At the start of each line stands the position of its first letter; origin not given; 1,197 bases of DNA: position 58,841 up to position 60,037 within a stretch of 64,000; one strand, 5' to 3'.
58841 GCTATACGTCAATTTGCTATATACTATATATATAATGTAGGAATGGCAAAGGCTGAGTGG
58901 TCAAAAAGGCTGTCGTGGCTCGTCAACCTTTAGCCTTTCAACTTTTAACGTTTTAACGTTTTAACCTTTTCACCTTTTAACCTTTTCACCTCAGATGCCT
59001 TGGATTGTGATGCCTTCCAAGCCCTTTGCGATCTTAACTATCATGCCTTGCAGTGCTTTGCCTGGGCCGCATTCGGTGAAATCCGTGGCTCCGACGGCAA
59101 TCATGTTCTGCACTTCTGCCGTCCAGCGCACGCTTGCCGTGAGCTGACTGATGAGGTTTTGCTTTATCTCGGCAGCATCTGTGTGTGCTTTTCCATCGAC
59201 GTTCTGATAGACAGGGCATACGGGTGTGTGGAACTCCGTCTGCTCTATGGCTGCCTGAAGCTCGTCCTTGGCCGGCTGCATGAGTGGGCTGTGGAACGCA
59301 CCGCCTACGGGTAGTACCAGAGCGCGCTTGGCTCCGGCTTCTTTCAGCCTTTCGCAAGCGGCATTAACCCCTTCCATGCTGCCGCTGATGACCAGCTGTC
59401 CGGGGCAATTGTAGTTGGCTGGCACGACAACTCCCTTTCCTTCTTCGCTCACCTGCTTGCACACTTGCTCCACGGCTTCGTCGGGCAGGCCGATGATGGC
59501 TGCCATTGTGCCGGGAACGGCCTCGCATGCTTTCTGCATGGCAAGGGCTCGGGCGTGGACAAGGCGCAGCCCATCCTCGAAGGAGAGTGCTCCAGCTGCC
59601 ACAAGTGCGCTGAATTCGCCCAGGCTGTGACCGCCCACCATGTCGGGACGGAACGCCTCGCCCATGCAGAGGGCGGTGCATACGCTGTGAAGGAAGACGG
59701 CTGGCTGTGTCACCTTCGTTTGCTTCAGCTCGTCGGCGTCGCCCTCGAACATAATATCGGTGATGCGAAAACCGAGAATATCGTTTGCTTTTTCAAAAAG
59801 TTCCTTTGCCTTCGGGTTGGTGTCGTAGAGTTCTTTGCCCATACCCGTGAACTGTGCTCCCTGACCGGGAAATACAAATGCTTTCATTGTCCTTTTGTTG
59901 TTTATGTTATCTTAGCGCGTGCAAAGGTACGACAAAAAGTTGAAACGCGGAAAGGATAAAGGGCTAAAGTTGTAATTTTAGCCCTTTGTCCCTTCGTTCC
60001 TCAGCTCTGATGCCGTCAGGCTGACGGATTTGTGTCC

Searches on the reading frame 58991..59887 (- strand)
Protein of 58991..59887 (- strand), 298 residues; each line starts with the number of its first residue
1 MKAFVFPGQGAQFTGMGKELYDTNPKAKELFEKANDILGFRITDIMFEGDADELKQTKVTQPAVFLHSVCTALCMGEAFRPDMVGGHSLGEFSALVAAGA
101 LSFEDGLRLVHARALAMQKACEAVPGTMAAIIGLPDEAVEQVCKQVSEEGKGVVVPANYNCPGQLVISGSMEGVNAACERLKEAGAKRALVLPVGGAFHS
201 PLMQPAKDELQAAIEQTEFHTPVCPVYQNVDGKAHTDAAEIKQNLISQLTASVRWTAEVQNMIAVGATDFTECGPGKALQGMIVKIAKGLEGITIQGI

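Call 64: search_protein_families(library=pfam, proteins=[window:58991-59887:-], max_evalue=0.00001)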
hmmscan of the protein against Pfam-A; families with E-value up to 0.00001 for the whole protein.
window:58991-59887:- (298 aa): 1 family
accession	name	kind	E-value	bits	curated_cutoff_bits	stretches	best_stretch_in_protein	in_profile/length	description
PF00698.26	Acyl_transf_1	-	1.8e-41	143.1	32.7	1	4-275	2-267/319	Acyl transferase domain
